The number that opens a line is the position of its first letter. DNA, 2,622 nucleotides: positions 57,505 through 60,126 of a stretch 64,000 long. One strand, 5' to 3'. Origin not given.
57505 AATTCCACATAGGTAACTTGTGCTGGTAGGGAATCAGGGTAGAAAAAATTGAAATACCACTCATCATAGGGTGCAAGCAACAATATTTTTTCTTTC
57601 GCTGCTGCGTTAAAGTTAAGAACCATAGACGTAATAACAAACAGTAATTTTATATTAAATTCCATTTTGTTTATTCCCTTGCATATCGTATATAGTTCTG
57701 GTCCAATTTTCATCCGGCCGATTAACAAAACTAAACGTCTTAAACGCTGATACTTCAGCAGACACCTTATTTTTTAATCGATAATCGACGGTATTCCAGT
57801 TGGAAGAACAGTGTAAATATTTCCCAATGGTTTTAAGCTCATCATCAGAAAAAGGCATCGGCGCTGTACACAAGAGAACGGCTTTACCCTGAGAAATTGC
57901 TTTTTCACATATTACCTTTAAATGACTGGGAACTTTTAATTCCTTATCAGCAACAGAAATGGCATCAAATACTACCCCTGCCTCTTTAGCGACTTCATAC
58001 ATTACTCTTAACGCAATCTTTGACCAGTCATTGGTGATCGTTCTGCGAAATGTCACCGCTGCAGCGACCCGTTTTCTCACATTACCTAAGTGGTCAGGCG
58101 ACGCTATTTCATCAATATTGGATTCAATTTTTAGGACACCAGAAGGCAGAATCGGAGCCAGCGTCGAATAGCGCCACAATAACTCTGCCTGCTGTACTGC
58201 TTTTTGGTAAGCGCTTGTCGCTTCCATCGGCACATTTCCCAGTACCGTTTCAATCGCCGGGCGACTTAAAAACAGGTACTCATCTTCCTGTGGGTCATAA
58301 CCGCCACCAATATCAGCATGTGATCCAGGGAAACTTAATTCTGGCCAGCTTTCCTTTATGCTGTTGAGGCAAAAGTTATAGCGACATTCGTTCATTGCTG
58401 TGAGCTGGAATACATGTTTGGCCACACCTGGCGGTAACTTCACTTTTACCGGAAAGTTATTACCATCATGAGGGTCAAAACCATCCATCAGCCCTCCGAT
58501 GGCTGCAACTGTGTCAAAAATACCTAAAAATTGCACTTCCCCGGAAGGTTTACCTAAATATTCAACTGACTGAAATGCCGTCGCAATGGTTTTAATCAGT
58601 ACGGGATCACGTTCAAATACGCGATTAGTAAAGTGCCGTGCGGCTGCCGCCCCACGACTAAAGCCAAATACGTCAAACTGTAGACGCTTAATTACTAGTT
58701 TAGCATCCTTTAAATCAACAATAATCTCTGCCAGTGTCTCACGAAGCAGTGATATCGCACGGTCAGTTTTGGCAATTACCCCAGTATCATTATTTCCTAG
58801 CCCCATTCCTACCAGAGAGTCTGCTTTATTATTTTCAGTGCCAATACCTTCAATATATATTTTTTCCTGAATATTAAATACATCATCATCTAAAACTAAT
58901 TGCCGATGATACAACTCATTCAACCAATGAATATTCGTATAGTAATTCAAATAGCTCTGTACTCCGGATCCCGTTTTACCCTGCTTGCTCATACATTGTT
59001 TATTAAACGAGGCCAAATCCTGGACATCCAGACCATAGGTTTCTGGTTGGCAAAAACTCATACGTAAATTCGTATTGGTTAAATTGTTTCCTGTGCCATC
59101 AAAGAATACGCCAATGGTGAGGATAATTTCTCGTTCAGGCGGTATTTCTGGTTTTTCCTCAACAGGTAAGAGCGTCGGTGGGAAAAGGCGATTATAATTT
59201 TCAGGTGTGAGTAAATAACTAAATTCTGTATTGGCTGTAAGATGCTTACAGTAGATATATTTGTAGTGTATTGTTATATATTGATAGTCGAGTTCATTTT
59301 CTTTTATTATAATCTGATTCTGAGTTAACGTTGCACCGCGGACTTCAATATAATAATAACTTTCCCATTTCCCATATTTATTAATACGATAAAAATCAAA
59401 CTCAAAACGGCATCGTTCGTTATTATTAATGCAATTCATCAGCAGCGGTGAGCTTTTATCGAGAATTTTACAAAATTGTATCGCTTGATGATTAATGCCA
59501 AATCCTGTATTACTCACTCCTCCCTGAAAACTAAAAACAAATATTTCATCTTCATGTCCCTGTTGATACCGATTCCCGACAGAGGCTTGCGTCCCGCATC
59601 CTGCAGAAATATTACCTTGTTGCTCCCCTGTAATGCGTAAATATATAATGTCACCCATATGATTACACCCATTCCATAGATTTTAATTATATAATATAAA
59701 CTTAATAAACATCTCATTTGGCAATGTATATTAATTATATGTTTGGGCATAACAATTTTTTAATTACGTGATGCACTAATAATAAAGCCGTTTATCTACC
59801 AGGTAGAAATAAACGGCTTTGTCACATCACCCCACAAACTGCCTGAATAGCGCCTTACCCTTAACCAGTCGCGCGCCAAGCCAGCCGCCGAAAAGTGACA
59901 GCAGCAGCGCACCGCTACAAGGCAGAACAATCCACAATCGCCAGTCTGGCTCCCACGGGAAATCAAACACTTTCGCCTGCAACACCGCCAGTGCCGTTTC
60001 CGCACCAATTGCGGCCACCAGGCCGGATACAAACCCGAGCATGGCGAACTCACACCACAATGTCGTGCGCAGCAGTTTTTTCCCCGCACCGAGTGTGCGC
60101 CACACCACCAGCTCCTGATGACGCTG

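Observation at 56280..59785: Orphan T6SS Hcp-phospholipase effector/immunity island at the selU-ybbP hotspot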

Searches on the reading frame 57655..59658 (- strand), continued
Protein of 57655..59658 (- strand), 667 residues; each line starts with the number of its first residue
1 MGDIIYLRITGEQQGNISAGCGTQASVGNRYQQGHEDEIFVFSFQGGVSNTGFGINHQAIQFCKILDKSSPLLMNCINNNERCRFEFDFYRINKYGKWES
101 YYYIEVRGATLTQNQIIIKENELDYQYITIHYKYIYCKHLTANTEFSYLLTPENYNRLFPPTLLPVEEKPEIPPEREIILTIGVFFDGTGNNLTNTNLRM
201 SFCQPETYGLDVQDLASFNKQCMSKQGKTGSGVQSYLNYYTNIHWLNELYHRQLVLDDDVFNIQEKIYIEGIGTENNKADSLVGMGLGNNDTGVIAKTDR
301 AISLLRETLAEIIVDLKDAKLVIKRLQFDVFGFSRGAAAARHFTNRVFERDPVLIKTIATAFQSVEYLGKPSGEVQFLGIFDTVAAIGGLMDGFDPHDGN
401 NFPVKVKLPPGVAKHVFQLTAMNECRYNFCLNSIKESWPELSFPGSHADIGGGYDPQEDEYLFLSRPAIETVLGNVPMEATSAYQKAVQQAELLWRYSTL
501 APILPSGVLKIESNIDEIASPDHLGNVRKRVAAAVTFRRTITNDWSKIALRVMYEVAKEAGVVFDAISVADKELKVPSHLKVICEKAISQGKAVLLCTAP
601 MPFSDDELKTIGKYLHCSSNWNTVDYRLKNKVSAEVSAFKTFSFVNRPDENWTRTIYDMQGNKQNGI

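Call 70: find_encoding_contigs(protein=P0013, flank=8000, max_places=1)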
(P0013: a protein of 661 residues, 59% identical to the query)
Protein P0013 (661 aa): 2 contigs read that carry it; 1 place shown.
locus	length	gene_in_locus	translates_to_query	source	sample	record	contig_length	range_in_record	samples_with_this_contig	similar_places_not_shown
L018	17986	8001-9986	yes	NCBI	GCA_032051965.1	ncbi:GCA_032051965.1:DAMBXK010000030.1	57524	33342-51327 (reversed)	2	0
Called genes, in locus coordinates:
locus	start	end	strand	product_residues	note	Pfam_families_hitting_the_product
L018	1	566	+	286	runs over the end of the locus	PF03881:Fructosamin_kin, PF01636:APH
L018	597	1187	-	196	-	PF14002:YniB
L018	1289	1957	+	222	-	PF00702:Hydrolase, PF12710:HAD (faint), PF13419:HAD_2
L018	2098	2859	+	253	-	PF00106:adh_short, PF08659:KR, PF13561:adh_short_C2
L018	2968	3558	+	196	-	PF04307:YdjM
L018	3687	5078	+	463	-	PF00375:SDF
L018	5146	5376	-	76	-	PF10729:CedA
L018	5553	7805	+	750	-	PF00199:Catalase, PF06628:Catalase-rel, PF18011:Catalase_C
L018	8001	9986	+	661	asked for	PF05638:T6SS_HCP, PF09994:T6SS_Tle1-like_cat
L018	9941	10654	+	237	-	PF11153:DUF2931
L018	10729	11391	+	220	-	PF11153:DUF2931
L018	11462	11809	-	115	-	PF04355:BamE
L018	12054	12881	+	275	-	PF02540:NAD_synthase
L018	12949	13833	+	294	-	PF00892:EamA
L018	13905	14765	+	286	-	PF27096:UvrC_M, PF27115:Cho_C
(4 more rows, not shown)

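Call 74: find_related_loci(query=A3, collection=genome_contigs, flank=8000)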
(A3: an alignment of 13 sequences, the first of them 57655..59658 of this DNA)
Query A3 (667 aa) in genome_contigs; peptide patterns used: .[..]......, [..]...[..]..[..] (x = any residue, [..] = any of these).
600 stretches matched a pattern (row limit reached: there are more); 506 encode a relative of the query (tblastn E <= 1e-3); the best 80 are kept; 76 distinct loci.
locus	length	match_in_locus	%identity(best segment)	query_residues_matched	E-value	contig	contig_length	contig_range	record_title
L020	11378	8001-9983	60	1-661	0e+0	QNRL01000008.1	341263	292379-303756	Pseudocitrobacter faecalis strain DSM 27453 Ga0244571_108, whole genome shotgun sequence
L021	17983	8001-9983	46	1-664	0e+0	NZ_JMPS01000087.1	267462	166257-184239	Yokenella regensburgei ATCC 49455 GYRE.assembly.088, whole genome shotgun sequence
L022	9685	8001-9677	49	1-571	2e-169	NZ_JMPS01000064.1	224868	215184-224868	Yokenella regensburgei ATCC 49455 GYRE.assembly.065, whole genome shotgun sequence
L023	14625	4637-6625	68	1-664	0e+0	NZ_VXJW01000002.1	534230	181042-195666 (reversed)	Salmonella enterica subsp. arizonae strain CCUG 6322T contig_0000002, whole genome shotgun sequence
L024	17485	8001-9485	49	174-663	2e-148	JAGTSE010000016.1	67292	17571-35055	MAG: Proteobacteria bacterium isolate CTSoil_132 scaffold_47, whole genome shotgun sequence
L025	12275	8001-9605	45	152-663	3e-148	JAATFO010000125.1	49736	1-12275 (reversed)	MAG: Enterobacterales bacterium isolate bin_230 k141_7198532, whole genome shotgun sequence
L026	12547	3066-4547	47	175-663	2e-145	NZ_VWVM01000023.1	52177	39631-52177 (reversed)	Candidatus Pantoea gossypiicola isolate B_8 Scaffold_23, whole genome shotgun sequence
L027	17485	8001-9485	47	174-663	2e-142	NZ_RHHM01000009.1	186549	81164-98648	Erwinia psidii strain IBSBF 435 scaffold_9, whole genome shotgun sequence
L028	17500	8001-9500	45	165-663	9e-141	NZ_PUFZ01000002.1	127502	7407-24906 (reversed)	Pantoea sp. ARC607 contig_2, whole genome shotgun sequence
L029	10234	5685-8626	46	165-663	6e-141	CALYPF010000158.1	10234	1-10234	MAG: uncultured Enterobacteriaceae bacterium isolate SRR11267054_bin.5_metawrap_v1.3.0_MAG genome assembly, contig: ERZ9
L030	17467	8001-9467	45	176-663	2e-140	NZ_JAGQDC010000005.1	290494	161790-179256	Serratia silvae strain Arafor3 NODE_5_covk_45.576089_covr_95.37425, whole genome shotgun sequence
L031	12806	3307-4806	45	165-663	5e-140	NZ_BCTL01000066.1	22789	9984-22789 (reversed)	Cedecea neteri NBRC 105707 = ATCC 33855 strain NBRC 105707, whole genome shotgun sequence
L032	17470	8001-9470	46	175-663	2e-140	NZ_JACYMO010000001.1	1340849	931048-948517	Erwinia persicina strain CFBP8797 CFBP879701, whole genome shotgun sequence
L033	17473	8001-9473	46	176-661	9e-138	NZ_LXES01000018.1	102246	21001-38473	Enterobacter soli ATCC BAA-2102 Sequence00018, whole genome shotgun sequence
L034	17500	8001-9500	44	165-663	6e-138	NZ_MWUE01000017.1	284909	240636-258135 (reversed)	Pantoea latae strain AS1 16__len__284909, whole genome shotgun sequence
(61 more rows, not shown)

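Call 79: list_cluster_members(proteins=[window:57655-59658:-, window:57006-57665:-, window:56331-56999:-])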
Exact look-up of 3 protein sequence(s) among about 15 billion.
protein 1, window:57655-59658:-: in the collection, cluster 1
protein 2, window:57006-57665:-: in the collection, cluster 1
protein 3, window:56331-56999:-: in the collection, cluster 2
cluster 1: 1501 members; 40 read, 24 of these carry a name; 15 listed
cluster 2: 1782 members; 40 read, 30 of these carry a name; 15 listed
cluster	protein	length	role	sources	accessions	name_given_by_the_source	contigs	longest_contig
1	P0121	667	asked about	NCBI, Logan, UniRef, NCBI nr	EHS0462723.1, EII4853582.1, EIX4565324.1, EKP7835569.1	TPA: type VI secretion system tube protein Hcp [Escherichia coli] | type VI secretion system tube protein TssD n=5 Tax=Escherichia coli TaxID=562 ... | type VI secretion system tube protein TssD [Escherichia coli]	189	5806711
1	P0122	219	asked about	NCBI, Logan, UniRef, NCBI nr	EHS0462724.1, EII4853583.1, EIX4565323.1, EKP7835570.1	TPA: DUF2931 family protein [Escherichia coli] | DUF2931 family protein n=1 Tax=Escherichia coli TaxID=562 RepID=UPI000BE17E63 | DUF2931 family protein [Escherichia coli]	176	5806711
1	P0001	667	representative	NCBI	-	-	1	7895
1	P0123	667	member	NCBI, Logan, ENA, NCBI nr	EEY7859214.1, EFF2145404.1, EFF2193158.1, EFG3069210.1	type VI secretion system tube protein TssD [Escherichia coli] | type VI secretion system tube protein Hcp [Escherichia coli]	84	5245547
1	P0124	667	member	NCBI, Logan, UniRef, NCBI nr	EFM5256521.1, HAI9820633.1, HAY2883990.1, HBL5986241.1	TPA: type VI secretion system tube protein Hcp [Escherichia coli] | type VI secretion system tube protein TssD n=1 Tax=Escherichia coli TaxID=562 ... | type VI secretion system tube protein TssD [Escherichia coli]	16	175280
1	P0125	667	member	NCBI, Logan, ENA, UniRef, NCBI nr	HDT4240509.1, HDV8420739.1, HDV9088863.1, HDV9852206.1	Hcp family type VI secretion system effector [Escherichia coli] | type VI secretion system tube protein TssD n=1 Tax=Escherichia coli TaxID=562 ... | type VI secretion system tube protein TssD [Escherichia coli]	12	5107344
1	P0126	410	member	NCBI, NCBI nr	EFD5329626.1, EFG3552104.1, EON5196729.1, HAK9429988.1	TPA: DUF2235 domain-containing protein, partial [Escherichia coli] | DUF2235 domain-containing protein [Escherichia coli]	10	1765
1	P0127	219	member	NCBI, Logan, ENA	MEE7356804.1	DUF2931 family protein [Escherichia coli B12:H4]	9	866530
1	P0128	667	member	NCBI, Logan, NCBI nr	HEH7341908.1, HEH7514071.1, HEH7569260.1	TPA: type VI secretion system tube protein Hcp [Escherichia coli] | type VI secretion system tube protein Hcp [Escherichia coli]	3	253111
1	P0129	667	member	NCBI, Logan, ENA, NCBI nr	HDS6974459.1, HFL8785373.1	TPA: type VI secretion system tube protein Hcp [Escherichia coli] | type VI secretion system tube protein Hcp [Escherichia coli]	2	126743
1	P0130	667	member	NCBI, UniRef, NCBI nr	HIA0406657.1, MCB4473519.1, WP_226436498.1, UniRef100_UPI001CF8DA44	type VI secretion system tube protein TssD [Escherichia coli] | type VI secretion system tube protein TssD n=1 Tax=Escherichia coli TaxID=562 ...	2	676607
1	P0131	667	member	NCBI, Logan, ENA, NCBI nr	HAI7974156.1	TPA: type VI secretion system tube protein Hcp [Escherichia coli O25b:H4-ST131] | type VI secretion system tube protein Hcp [Escherichia coli O25b:H4-ST131]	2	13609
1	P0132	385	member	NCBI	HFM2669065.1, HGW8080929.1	TPA: DUF2235 domain-containing protein, partial [Escherichia coli]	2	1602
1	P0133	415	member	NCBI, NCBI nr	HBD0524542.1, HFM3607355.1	TPA: DUF2235 domain-containing protein, partial [Escherichia coli] | DUF2235 domain-containing protein [Escherichia coli]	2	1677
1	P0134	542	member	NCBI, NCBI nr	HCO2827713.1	TPA: DUF2235 domain-containing protein, partial [Escherichia coli] | DUF2235 domain-containing protein [Escherichia coli]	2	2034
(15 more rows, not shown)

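Call 80: find_encoding_contigs(protein=P0121, flank=3000, max_places=6)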
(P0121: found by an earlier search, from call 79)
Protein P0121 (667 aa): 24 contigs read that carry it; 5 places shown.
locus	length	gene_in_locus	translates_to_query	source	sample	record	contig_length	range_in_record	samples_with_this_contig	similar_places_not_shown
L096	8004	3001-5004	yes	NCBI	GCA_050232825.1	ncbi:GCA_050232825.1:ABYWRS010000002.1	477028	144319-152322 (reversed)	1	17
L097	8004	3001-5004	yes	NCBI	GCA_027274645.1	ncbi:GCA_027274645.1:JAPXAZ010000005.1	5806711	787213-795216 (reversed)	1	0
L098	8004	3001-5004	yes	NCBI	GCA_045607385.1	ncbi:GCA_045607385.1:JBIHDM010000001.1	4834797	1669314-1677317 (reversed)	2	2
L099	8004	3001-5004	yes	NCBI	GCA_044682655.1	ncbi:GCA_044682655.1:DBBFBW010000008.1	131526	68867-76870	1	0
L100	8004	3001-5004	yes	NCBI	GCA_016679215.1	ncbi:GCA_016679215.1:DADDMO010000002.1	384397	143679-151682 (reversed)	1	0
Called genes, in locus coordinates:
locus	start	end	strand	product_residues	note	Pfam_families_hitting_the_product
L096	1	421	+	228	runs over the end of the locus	PF00005:ABC_tran, PF13304:AAA_21 (faint)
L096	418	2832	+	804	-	PF02687:FtsX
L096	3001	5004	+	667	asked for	PF05638:T6SS_HCP, PF09994:T6SS_Tle1-like_cat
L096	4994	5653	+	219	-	PF11153:DUF2931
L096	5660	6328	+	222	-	PF11153:DUF2931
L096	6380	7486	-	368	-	PF00581:Rhodanese (faint), PF26341:AAA_SelU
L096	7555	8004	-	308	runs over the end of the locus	PF00126:HTH_1, PF03466:LysR_substrate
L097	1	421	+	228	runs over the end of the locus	PF00005:ABC_tran, PF13304:AAA_21 (faint)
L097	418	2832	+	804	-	PF02687:FtsX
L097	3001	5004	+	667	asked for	PF05638:T6SS_HCP, PF09994:T6SS_Tle1-like_cat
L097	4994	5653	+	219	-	PF11153:DUF2931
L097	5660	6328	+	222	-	PF11153:DUF2931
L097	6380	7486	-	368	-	PF26341:AAA_SelU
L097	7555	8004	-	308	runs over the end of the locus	PF00126:HTH_1, PF03466:LysR_substrate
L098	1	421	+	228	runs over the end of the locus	PF00005:ABC_tran, PF13304:AAA_21 (faint)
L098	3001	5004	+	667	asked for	PF05638:T6SS_HCP, PF09994:T6SS_Tle1-like_cat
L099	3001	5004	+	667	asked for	PF05638:T6SS_HCP, PF09994:T6SS_Tle1-like_cat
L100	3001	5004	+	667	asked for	PF05638:T6SS_HCP, PF09994:T6SS_Tle1-like_cat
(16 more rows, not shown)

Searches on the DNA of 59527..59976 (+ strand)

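Call 64: search_dna_similar(query=window:59527-59976:+, collection=ecoli_genomes, mode=near, max_rows=5)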
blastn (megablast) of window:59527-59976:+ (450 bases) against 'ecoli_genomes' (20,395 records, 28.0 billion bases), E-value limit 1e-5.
Records with a match: 5415; places in all: 5418; records where one place covers at least 80% of the query: 571.
Genomes with a match: 5415 of 5426; with a place that covers at least 80% of the query: 571. Places per genome that has any: lowest 1, median 1, highest 2. On chromosomes: 5416 places; on plasmids: 2.
Best place of each record, by identity: >=99% 3; 95-99% 1158; 90-95% 4254.
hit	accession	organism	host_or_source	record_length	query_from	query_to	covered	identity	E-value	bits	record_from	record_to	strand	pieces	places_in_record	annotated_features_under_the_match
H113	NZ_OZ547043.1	Escherichia coli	Homo sapiens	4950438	1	450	100%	97.3%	0e+0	765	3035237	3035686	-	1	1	ybbP: putative ABC transporter permease subunit YbbP | Hcp family type VI secretion system effector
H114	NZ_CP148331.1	Escherichia coli strain Z1323HEC0462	Homo sapiens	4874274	1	450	100%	96.9%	0e+0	754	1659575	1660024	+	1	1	ybbP: putative ABC transporter permease subunit YbbP | tssD: type VI secretion system tube protein TssD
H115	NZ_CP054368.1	Escherichia coli strain SCU-115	Homo sapiens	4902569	1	449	100%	96.9%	0e+0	752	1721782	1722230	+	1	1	ybbP: putative ABC transporter permease subunit YbbP | tssD: type VI secretion system tube protein TssD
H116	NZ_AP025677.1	Escherichia coli strain Rb-23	Homo sapiens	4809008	1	449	100%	96.9%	0e+0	752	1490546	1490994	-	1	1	ybbP: putative ABC transporter permease subunit YbbP | tssD: type VI secretion system tube protein TssD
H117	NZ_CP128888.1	Escherichia coli strain TUM14697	Homo sapiens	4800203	1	449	100%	96.9%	0e+0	752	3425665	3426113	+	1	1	ybbP: putative ABC transporter permease subunit YbbP | tssD: type VI secretion system tube protein TssD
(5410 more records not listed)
